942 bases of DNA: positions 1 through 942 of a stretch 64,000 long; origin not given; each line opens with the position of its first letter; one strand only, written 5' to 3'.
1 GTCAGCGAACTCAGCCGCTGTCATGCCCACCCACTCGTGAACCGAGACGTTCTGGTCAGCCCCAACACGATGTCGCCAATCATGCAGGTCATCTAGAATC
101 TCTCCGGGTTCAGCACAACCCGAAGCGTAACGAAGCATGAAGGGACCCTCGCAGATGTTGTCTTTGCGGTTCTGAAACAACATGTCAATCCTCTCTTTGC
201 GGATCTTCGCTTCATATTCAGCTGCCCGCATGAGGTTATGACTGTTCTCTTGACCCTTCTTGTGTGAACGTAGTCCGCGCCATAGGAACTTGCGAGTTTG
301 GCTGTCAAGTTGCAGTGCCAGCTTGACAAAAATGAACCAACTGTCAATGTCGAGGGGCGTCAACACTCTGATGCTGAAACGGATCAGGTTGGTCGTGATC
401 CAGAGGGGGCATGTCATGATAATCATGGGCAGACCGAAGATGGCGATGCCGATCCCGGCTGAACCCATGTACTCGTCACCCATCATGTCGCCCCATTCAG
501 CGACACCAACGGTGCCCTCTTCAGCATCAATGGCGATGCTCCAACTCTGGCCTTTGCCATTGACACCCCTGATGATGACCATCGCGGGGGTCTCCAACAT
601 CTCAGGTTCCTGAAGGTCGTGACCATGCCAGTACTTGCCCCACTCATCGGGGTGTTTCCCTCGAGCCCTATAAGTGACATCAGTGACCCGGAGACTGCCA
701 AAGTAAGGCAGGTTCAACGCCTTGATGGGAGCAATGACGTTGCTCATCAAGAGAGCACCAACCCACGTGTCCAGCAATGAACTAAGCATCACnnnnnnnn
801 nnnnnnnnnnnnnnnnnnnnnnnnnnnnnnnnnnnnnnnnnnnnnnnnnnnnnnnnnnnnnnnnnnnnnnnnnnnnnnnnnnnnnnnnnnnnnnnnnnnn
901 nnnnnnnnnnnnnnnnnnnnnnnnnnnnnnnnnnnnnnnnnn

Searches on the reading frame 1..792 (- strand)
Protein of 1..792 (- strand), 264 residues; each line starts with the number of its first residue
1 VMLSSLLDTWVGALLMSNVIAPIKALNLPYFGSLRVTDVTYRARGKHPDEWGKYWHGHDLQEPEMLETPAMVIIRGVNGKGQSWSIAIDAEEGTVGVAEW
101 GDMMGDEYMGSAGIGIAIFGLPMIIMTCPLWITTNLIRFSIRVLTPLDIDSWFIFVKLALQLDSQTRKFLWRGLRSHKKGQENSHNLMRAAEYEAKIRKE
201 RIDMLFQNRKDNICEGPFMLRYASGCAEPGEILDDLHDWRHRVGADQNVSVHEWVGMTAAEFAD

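Call 59: search_protein_families(library=pfam, alignment_id=A3, max_evalue=0.0001)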
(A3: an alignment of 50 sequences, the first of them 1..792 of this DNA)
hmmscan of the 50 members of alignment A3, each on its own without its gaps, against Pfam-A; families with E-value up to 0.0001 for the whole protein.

A. member 1, window:1-792:- (264 aa): 0 families

B. families by the number of members that match (of 50 scanned): 23 families
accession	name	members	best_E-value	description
PF00154.27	RecA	1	7e-61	recA bacterial DNA recombination protein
PF25109.1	HAD_PNKP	1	4.5e-40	Polynucleotide kinase PNKP phosphatase domain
PF00692.24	dUTPase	1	1.4e-35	dUTPase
PF05063.20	MT-A70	1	1.5e-28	MT-A70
PF02739.22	5_3_exonuc_N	1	5.7e-28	5'-3' exonuclease, N-terminal resolvase-like domain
PF10127.15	RlaP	1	3.9e-19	RNA repair pathway DNA polymerase beta family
PF13671.12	AAA_33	1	4.6e-18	AAA domain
PF12322.14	T4_baseplate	1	2.7e-14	T4 bacteriophage base plate protein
PF02511.20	Thy1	1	1e-13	Thymidylate synthase complementing protein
PF02223.23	Thymidylate_kin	1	4.1e-13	Thymidylate kinase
PF00476.26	DNA_pol_A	1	1.4e-12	DNA polymerase family A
PF00149.33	Metallophos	1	1.1e-11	Calcineurin-like phosphoesterase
PF22769.1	DCD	1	9.8e-10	dCTP deaminase-like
PF04116.19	FA_hydroxylase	1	1.1e-09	Fatty acid hydroxylase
PF13385.13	Laminin_G_3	1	2.1e-08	Concanavalin A-like lectin/glucanases superfamily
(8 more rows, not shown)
